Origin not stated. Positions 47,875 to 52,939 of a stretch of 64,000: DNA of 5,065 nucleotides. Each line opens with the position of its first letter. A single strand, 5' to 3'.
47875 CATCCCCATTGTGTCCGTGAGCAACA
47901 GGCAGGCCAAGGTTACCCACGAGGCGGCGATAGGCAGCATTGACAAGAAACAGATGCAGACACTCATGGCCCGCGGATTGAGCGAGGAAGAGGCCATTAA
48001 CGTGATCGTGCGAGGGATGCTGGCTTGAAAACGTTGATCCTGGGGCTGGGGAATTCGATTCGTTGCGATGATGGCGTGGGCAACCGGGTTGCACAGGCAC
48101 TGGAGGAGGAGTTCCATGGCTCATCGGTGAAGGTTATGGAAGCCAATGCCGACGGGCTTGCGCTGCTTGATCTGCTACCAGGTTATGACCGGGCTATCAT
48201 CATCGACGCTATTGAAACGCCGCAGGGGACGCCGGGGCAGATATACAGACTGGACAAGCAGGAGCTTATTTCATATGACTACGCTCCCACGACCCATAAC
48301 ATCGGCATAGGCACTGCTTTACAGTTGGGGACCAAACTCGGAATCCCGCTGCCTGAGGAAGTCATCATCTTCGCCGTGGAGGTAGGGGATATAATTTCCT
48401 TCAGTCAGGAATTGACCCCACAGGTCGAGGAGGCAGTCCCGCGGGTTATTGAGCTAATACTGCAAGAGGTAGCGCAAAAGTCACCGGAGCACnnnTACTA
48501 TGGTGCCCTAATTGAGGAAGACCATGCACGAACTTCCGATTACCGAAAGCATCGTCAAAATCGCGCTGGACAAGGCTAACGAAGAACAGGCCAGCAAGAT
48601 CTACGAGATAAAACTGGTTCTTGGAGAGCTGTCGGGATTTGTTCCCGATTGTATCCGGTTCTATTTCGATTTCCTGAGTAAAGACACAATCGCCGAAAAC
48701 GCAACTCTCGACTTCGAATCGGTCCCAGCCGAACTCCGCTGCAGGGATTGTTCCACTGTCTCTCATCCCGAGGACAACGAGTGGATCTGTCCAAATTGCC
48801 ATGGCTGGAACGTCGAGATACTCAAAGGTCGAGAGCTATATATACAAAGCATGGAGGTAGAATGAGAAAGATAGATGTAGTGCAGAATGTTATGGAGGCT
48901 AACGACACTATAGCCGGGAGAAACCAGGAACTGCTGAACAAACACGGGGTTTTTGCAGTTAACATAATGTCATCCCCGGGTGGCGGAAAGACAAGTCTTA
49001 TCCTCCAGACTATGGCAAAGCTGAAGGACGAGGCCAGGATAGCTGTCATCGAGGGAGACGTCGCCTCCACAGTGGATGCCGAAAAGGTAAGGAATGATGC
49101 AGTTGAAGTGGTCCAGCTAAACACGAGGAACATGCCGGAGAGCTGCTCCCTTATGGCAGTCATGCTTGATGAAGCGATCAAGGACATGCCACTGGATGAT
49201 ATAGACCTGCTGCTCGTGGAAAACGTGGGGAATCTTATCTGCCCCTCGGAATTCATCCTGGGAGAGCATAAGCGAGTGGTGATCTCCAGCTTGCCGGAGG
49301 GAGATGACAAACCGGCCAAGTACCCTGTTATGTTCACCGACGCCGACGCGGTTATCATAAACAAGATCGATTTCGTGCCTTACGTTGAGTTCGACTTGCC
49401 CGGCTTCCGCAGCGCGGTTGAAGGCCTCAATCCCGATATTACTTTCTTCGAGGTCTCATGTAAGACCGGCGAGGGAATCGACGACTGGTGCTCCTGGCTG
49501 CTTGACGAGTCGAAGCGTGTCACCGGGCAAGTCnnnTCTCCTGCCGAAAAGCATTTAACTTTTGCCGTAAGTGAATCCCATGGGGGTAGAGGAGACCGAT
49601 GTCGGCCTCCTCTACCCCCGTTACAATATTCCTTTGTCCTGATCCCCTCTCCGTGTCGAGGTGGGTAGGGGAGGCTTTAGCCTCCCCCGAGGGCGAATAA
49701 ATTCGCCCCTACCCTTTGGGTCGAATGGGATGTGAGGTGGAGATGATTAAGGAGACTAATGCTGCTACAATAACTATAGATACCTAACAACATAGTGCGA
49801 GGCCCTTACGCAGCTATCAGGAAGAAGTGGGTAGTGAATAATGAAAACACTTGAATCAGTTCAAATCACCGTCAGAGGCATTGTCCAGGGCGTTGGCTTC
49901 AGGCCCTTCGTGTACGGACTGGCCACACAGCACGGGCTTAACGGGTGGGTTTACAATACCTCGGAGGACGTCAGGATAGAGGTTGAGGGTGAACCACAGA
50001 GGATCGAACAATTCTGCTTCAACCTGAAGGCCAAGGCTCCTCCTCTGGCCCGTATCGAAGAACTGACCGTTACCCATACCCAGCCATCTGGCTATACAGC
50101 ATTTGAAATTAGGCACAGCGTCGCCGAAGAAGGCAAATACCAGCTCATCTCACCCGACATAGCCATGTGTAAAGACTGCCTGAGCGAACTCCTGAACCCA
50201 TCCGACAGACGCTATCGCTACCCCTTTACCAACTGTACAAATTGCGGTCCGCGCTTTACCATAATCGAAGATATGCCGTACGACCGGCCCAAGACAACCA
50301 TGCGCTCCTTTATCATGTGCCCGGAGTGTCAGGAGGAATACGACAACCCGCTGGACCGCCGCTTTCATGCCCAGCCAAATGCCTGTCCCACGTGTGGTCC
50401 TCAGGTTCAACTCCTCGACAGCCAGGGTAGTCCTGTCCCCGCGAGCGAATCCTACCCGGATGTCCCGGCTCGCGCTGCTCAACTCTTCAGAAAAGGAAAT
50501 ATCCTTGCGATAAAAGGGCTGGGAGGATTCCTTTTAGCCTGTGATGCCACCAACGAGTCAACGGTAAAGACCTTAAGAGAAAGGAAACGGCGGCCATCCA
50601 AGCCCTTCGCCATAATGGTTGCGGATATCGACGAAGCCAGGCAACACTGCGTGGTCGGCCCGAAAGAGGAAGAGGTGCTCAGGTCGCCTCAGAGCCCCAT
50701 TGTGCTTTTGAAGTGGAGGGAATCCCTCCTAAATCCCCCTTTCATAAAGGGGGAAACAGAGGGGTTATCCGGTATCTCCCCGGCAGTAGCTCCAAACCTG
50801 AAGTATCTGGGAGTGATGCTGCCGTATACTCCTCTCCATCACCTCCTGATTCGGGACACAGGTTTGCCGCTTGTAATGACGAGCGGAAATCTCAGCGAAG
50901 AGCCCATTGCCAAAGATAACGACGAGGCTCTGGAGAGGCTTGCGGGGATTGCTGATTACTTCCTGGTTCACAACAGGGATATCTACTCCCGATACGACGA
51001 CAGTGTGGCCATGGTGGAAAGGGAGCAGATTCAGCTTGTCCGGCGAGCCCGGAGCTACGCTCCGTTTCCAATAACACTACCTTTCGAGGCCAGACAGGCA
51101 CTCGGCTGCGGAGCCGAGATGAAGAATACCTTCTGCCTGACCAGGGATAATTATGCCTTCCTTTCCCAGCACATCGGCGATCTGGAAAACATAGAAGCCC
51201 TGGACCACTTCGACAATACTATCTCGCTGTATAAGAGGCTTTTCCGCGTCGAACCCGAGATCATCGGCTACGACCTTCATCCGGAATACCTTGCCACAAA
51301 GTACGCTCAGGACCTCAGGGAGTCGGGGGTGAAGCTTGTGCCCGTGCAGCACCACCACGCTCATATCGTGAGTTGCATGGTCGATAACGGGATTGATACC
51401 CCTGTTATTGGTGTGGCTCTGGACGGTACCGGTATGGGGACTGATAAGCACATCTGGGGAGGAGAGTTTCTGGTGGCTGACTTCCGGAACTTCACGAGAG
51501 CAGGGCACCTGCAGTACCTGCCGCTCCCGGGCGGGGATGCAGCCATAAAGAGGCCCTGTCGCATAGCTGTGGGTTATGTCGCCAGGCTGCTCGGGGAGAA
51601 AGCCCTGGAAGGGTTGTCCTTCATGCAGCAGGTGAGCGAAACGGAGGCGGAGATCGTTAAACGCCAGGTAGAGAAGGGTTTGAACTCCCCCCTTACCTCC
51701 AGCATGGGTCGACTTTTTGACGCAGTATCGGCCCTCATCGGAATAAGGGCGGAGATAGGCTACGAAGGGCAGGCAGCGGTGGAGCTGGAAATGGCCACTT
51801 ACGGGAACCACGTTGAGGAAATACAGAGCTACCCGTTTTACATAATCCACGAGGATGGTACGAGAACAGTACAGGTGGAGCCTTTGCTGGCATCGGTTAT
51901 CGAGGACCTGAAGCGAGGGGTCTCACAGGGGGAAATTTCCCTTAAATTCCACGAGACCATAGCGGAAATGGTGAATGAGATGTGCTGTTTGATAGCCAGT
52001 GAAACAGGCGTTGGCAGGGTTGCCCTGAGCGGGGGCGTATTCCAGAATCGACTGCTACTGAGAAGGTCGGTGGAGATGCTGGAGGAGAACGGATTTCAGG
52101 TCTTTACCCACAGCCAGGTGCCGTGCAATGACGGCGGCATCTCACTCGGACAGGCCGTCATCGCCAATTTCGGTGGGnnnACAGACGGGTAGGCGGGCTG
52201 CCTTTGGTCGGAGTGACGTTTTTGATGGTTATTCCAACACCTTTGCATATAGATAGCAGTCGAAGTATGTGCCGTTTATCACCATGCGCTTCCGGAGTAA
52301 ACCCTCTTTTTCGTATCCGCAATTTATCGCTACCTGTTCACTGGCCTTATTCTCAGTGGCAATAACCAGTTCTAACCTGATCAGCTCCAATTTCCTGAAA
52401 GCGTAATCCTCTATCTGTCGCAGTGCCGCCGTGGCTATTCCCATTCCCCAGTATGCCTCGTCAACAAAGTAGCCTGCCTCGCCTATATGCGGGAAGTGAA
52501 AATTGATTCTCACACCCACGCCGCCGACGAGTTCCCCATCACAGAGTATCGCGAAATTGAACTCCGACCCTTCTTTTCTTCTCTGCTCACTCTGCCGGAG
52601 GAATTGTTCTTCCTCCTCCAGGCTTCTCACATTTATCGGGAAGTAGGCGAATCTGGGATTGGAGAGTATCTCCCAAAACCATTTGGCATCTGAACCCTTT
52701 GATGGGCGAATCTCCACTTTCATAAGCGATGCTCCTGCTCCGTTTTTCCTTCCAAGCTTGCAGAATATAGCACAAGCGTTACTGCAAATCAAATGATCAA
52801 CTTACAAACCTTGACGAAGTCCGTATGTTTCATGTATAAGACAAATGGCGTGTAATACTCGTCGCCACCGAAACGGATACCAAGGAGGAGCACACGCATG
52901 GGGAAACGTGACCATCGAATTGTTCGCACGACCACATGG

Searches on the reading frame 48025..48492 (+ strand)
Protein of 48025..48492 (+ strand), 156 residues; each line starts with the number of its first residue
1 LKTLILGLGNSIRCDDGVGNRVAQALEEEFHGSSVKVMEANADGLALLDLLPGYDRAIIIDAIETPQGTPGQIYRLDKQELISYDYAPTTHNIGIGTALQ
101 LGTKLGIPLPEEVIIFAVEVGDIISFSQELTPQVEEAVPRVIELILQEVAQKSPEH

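Call 40: search_protein_families(library=pfam, proteins=[window:48025-48492:+], max_evalue=0.00001)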
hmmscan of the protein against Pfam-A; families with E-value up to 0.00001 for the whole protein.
window:48025-48492:+ (156 aa): 1 family
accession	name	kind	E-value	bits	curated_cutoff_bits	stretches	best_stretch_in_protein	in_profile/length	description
PF01750.23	HycI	-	6.9e-19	68.4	23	1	21-148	2-130/130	Hydrogenase maturation protease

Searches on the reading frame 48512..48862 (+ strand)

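Call 42: search_protein_families(library=pfam, proteins=[window:48512-48862:+], max_evalue=0.00001)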
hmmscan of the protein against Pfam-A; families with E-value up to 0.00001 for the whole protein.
window:48512-48862:+ (117 aa): 1 family
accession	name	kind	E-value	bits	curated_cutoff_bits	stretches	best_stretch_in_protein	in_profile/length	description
PF01155.25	HypA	-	2e-33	115.2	28.9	1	5-116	1-112/112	Hydrogenase/urease nickel incorporation, metallochaperone, hypA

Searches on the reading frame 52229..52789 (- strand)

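Call 42: search_protein_families(library=pfam, proteins=[window:52229-52789:-], max_evalue=0.00001)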
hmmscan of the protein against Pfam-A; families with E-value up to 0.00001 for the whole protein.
window:52229-52789:- (186 aa): 4 families
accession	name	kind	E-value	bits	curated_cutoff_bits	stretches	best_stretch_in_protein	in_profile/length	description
PF13302.13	Acetyltransf_3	-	2.6e-22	80.4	25.4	1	25-159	2-137/138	Acetyltransferase (GNAT) domain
PF00583.31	Acetyltransf_1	-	9.8e-16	58.5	20.7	1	60-159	19-116/116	Acetyltransferase (GNAT) family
PF13420.13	Acetyltransf_4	-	1.5e-11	45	24.3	1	32-178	6-153/155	Acetyltransferase (GNAT) domain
PF13508.13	Acetyltransf_7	-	4.3e-06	27.5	27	0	81-161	8-79/84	Acetyltransferase (GNAT) domain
